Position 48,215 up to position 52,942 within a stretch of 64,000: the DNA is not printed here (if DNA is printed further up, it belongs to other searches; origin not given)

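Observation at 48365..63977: Five-gene cassette of giant and medium, mostly signal-peptide-bearing, proteins with a shared C-terminal module and Ca-loop repeats: candidate novel extracellular glycan-processing machine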

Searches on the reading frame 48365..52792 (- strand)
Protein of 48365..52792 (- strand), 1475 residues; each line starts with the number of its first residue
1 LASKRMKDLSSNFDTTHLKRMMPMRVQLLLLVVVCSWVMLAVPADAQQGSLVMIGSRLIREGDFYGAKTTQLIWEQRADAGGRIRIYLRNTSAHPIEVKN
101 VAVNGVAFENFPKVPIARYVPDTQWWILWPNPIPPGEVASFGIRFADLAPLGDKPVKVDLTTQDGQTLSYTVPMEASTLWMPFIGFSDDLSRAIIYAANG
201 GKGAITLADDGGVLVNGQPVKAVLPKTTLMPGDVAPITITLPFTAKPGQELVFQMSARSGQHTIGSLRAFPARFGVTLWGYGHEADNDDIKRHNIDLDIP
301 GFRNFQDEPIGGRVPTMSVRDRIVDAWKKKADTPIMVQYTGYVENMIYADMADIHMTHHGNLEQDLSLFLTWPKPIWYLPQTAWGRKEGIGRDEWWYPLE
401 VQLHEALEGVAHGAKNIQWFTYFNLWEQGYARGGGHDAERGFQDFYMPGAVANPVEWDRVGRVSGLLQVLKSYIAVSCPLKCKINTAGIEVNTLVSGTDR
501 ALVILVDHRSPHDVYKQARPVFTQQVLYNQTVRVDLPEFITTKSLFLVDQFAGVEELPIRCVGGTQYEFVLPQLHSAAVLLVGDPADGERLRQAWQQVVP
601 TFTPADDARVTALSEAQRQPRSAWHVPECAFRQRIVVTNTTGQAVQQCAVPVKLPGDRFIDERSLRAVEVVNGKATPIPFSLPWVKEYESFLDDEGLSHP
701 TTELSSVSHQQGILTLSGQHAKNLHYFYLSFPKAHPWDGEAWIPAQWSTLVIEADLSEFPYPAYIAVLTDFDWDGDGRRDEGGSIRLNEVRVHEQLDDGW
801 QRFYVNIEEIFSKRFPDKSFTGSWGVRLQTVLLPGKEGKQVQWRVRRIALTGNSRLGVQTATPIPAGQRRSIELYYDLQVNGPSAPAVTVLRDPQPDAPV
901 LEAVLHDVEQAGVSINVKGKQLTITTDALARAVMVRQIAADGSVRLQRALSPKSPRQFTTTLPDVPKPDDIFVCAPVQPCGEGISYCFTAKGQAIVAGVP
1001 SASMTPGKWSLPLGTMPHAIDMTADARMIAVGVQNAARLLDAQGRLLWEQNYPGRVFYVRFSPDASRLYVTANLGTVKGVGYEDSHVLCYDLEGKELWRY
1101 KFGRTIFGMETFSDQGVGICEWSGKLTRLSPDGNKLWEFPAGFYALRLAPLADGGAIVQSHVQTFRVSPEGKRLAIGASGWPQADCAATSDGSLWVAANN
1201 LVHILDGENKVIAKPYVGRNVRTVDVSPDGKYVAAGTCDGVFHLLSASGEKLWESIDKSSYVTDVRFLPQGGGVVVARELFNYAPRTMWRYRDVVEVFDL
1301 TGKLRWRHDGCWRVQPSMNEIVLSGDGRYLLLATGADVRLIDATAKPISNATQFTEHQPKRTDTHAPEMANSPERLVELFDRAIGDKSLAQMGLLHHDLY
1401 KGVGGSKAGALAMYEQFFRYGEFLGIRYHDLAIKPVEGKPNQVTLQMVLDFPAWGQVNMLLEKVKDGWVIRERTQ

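Call 5: search_protein_families(library=pfam, proteins=[window:48365-52792:-], max_evalue=0.1)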
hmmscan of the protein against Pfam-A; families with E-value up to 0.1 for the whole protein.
window:48365-52792:- (1475 aa): 9 families
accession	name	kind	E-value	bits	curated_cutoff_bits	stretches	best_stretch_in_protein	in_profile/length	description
PF23414.1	Beta-prop_EML_2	-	1.9e-07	31.2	90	1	1208-1277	29-99/266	Echinoderm microtubule-associated protein second beta-propeller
PF25174.1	Beta-prop_THOC3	-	7.7e-06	25.5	305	1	1218-1271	213-266/272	THOC3 beta-propeller domain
PF13570.13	Beta-prop_ACSF4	-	8.3e-06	25.9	133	1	1042-1140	120-211/329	Beta-alanine-activating enzyme, beta-propeller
PF00400.38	WD40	-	0.00073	20.4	27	0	1220-1241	13-34/39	WD domain, G-beta repeat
PF12894.13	ANAPC4_WD40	-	0.0019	18.8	22.9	0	1188-1264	13-85/91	Anaphase-promoting complex subunit 4 WD40 domain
PF24817.1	WD40_WDHD1_1st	-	0.017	14.7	109.9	1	1220-1271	88-140/291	WDHD1 first WD40 domain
PF24807.1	WD40_CDC20-Fz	-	0.021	14.6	200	0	1191-1258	20-91/292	CDC20/Fizzy WD40 domain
PF08553.16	VID27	-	0.048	13.2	22.1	0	1187-1245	154-214/356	VID27 C-terminal WD40-like domain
PF24814.1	WD40_Prp19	-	0.084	12.3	320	0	1218-1363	135-265/281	Prp19 WD40 domain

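Call 6: search_protein_families(library=ncbifam, proteins=[window:48365-52792:-], max_evalue=0.1)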
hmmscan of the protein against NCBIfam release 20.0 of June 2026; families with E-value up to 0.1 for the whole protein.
window:48365-52792:- (1475 aa): 1 family
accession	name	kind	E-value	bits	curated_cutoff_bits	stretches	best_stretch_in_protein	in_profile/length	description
NF041567.1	mtaseRsmF_Thermus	equivalog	0.092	11.3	690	0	822-902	21-98/443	16S rRNA (cytosine(1407)-C(5))-methyltransferase RsmF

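Call 9: search_solved_structures(query=window:48365-52792:-, max_evalue=1)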
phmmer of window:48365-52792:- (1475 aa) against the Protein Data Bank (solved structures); distinct sequences matched with E-value up to 1: 32.
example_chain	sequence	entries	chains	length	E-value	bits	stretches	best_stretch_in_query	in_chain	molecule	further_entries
6tji_A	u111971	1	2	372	2.5e-25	91.3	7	1075-1157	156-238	Cake10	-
6tjh_A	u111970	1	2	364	2.1e-22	81.7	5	1075-1157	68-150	Cake9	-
6tjg_A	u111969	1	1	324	2.7e-20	74.6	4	1075-1152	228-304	Cake8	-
7awy_A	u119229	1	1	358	2.5e-18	68.1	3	1073-1171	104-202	Scone-R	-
7awz_A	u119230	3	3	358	3.1e-17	64.5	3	1072-1171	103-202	Scone-E | SconeE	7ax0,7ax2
6tjf_A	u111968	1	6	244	3e-15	58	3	1075-1152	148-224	Cake6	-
6tje_A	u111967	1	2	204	5e-12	47.3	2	1075-1152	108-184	Cake5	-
3hxj_A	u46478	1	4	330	9.2e-12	46.4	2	1083-1197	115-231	Pyrrolo-quinoline quinone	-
6tjd_A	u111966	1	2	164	8.7e-10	39.8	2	1075-1155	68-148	Cake4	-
2ymu_A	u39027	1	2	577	1.7e-08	35.6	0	1219-1276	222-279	WD-40 REPEAT PROTEIN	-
7bie_A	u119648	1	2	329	1.8e-08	35.5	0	1220-1277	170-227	nvWRAP-T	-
7big_A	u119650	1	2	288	4.2e-07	30.9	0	1220-1277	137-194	v13WRAP-T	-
7bif_A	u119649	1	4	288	4.6e-07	30.8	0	1220-1276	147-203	v22WRAP-T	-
7bid_A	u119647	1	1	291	1.1e-06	29.6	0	1220-1277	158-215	v31WRAP-T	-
6tjc_A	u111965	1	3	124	6.3e-06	27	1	1075-1156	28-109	Cake3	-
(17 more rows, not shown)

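Call 23: find_homologous_proteins(query=window:48365-52792:-)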
Query window:48365-52792:- (1475 aa): 16 proteins with E <= 0.001 among 8000 candidates.
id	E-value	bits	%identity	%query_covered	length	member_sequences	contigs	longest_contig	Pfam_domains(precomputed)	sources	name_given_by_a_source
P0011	0.0e+0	3414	100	98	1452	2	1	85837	PF25174.2,PF23381.2,PF13570.14,PF23414.2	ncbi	-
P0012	0.0e+0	1335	42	99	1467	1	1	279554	PF23381.2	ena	-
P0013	0.0e+0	1269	41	98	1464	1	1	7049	PF23381.2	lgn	-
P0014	0.0e+0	1182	42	88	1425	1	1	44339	PF23381.2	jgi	-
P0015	0.0e+0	1177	43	89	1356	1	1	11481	PF13360.14,PF23381.2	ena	-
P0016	6.9e-240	817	35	89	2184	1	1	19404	PF13360.14,PF25174.2,PF23381.2,PF13287.13,PF13290.14,PF00400.39,PF03174.20,PF23414.2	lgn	-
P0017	1.2e-236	807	33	90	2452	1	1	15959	PF19190.7,PF23381.2,PF18975.7,PF13287.13,PF13290.14,PF06119.20,PF23414.2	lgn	-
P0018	5.1e-232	791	34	90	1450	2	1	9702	PF23381.2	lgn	-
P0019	1.9e-228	779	33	90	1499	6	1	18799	PF13360.14,PF23414.2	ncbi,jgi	-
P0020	2.7e-221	756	33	91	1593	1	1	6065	-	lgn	-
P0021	8.7e-215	734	34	89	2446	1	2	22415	PF23381.2,PF13287.13,PF13385.14,PF13290.14,PF00041.28,PF03174.20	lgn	-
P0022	1.9e-209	717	40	40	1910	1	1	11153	PF22352.3,PF02018.24,PF22637.3,PF00041.28,PF23414.2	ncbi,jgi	jgi:hypothetical protein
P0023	1.5e-201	690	32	90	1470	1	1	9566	PF13360.14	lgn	-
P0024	4.3e-180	619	38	40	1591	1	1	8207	PF07081.19,PF13313.12,PF00041.28,PF23414.2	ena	-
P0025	5.6e-120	420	33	39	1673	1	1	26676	PF22352.3,PF23381.2,PF13385.14,PF23414.2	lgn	-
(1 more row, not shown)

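Call 24: find_encoding_contigs(protein=P0012, flank=10000, max_places=2)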
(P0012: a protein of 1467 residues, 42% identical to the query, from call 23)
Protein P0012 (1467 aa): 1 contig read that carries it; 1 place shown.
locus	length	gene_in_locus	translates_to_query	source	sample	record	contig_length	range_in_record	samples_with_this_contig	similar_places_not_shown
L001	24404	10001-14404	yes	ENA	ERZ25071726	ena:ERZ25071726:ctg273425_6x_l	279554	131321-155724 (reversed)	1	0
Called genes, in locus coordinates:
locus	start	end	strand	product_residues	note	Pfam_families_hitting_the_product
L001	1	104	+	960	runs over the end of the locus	PF00092:VWA (weak), PF13519:VWA_2, PF13768:VWA_3 (faint), PF07090:GATase1_like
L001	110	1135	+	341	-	-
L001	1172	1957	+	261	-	PF13557:Phenol_MetA_deg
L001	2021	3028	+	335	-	-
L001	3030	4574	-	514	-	PF01134:GIDA (faint), PF01266:DAO (faint), PF01946:Thi4 (weak), PF07992:Pyr_redox_2, PF13450:NAD_binding_8 (weak), PF13738:Pyr_redox_3, PF00070:Pyr_redox, PF02852:Pyr_redox_dim, +2 more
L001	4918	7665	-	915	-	PF00133:tRNA-synt_1, PF09334:tRNA-synt_1g, PF13603:tRNA-synt_1_2, PF00133:tRNA-synt_1, PF08264:Anticodon_1, PF10458:Val_tRNA-synt_C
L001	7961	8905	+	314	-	PF07963:N_methyl, PF07596:SBP_bac_10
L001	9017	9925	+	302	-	PF00676:E1_dh, PF02775:TPP_enzyme_C (weak)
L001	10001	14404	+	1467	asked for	PF23381:Beta-prop_IFT122_1st (faint)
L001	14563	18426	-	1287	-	-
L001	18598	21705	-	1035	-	PF07090:GATase1_like (faint), PF08532:Glyco_hydro_42M (faint)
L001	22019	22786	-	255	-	PF07963:N_methyl, PF07596:SBP_bac_10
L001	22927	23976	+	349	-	PF00356:LacI, PF00532:Peripla_BP_1, PF13377:Peripla_BP_3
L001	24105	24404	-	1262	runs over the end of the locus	-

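Call 25: find_encoding_contigs(protein=P0014, flank=10000, max_places=2)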
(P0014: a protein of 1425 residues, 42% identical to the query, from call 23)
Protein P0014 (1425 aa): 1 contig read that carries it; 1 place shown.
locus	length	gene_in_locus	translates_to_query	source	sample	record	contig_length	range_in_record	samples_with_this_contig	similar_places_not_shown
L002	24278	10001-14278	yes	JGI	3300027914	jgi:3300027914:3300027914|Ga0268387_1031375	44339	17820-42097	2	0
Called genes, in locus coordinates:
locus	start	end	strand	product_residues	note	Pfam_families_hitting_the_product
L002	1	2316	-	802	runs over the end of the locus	PF25919:BSH_CusB (faint), PF25973:BSH_CzcB, PF25984:BSH_YknX (weak)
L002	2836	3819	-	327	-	-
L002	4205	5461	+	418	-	PF05448:AXE1, PF01738:DLH (faint), PF00326:Peptidase_S9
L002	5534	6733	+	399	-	PF00871:Acetate_kinase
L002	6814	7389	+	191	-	PF01558:POR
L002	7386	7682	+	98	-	PF12838:Fer4_7 (faint), PF12797:Fer4_2 (faint), PF12837:Fer4_6 (faint), PF13237:Fer4_10, PF00037:Fer4 (faint), PF14697:Fer4_21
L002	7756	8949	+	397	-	PF01855:POR_N, PF02780:Transketolase_C (weak), PF17147:PFOR_II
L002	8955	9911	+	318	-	PF02775:TPP_enzyme_C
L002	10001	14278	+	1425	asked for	PF23381:Beta-prop_IFT122_1st (faint)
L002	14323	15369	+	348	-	PF00899:ThiF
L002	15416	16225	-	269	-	-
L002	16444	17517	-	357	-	PF02563:Poly_export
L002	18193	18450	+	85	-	-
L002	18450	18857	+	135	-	PF01844:HNH, PF14279:HNH_5 (weak)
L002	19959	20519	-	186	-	-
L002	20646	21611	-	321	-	PF03781:FGE-sulfatase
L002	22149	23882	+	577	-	-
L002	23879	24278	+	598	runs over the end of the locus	PF13229:Beta_helix (weak)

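Call 38: find_encoding_contigs(protein=P0019, flank=10000, max_places=2)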
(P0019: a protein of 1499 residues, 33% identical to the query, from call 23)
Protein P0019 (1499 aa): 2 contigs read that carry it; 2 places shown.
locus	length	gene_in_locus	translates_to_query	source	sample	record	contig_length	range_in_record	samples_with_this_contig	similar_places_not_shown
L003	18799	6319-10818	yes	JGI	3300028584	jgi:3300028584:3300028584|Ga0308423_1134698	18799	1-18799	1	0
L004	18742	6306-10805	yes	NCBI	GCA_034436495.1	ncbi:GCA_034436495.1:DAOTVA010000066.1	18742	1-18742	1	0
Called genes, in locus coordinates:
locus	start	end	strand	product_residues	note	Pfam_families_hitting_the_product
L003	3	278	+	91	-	?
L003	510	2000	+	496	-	PF01555:N6_N4_Mtase, PF04471:Mrr_cat, PF22722:NA-iREase1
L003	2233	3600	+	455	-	PF10396:TrmE_N, PF12631:MnmE_helical, PF01926:MMR_HSR1, PF02421:FeoB_N, PF04548:AIG1 (weak)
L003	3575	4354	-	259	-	PF02230:Abhydrolase_2 (faint), PF00561:Abhydrolase_1, PF00975:Thioesterase (faint), PF12146:Hydrolase_4, PF12697:Abhydrolase_6, PF20408:Abhydrolase_11 (faint), PF00756:Esterase (weak), PF03959:FSH1 (weak), +1 more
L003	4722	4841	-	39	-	-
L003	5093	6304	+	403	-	PF12729:4HB_MCP_1, PF00672:HAMP, PF01740:STAS, PF13466:STAS_2 (weak)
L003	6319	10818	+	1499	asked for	PF13360:PQQ_2 (weak), PF23414:Beta-prop_EML_2 (faint)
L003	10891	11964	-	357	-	PF01078:Mg_chelatase, PF07728:AAA_5, PF17863:AAA_lid_2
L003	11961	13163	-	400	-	PF01960:ArgJ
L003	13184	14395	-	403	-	PF17785:PUA_3, PF10672:Methyltrans_SAM, PF01728:FtsJ (weak), PF02475:TRM5-TYW2_MTfase, PF03602:Cons_hypoth95, PF13847:Methyltransf_31, PF09445:Methyltransf_15, PF13649:Methyltransf_25, +1 more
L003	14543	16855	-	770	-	PF13328:HD_4, PF01966:HD, PF04607:RelA_SpoT, PF02824:TGS, PF19296:RelA_AH, PF28438:RelA_RIS, PF13291:ACT_4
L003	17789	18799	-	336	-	?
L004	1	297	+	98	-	?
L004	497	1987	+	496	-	PF01555:N6_N4_Mtase, PF04471:Mrr_cat, PF22722:NA-iREase1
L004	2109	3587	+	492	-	PF10396:TrmE_N, PF12631:MnmE_helical, PF01926:MMR_HSR1, PF02421:FeoB_N, PF04548:AIG1 (faint)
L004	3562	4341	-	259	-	PF02230:Abhydrolase_2 (faint), PF00561:Abhydrolase_1, PF00975:Thioesterase (weak), PF12146:Hydrolase_4, PF12697:Abhydrolase_6, PF20408:Abhydrolase_11 (faint), PF00756:Esterase (weak), PF03959:FSH1 (weak), +1 more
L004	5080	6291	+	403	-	PF12729:4HB_MCP_1, PF00672:HAMP, PF01740:STAS, PF13466:STAS_2 (weak)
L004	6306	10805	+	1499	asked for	PF13360:PQQ_2 (weak), PF23414:Beta-prop_EML_2 (faint)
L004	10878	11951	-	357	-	PF01078:Mg_chelatase, PF07728:AAA_5, PF17863:AAA_lid_2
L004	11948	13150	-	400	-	PF01960:ArgJ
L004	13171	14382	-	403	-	PF17785:PUA_3, PF10672:Methyltrans_SAM, PF01728:FtsJ (weak), PF02475:TRM5-TYW2_MTfase, PF03602:Cons_hypoth95, PF13847:Methyltransf_31, PF09445:Methyltransf_15, PF13649:Methyltransf_25, +1 more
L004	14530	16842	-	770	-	PF13328:HD_4, PF01966:HD, PF04607:RelA_SpoT, PF02824:TGS, PF19296:RelA_AH, PF28438:RelA_RIS, PF13291:ACT_4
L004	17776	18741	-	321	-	?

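Call 39: find_encoding_contigs(protein=P0021, flank=10000, max_places=2)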
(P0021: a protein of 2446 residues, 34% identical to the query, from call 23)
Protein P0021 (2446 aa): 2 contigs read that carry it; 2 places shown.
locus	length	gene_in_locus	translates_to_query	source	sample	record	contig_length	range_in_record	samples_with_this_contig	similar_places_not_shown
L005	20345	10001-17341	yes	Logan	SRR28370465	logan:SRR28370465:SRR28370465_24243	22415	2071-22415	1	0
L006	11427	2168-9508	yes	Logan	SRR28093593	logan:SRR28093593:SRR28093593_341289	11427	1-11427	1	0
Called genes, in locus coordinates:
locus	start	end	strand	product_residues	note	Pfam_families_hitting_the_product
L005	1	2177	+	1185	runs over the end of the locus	-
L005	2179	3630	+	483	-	-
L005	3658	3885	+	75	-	PF22513:FitA-like_RHH, PF03869:Arc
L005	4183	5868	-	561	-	PF13229:Beta_helix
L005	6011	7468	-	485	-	PF13439:Glyco_transf_4, PF13579:Glyco_trans_4_4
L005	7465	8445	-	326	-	PF00535:Glycos_transf_2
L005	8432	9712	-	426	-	-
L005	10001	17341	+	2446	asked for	PF13287:Fn3_assoc, PF13290:CHB_HEX_C_1, PF13287:Fn3_assoc, PF13290:CHB_HEX_C_1, PF13385:Laminin_G_3, PF13290:CHB_HEX_C_1, PF13287:Fn3_assoc, PF13290:CHB_HEX_C_1, +5 more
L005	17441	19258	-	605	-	PF12708:Pect-lyase_RHGA_epim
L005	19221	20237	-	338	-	PF01522:Polysacc_deac_1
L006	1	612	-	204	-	?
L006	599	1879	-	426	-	-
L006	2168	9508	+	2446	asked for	PF13287:Fn3_assoc, PF13290:CHB_HEX_C_1, PF13287:Fn3_assoc, PF13290:CHB_HEX_C_1, PF13385:Laminin_G_3, PF13290:CHB_HEX_C_1, PF13287:Fn3_assoc, PF13290:CHB_HEX_C_1, +5 more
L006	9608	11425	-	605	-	PF12708:Pect-lyase_RHGA_epim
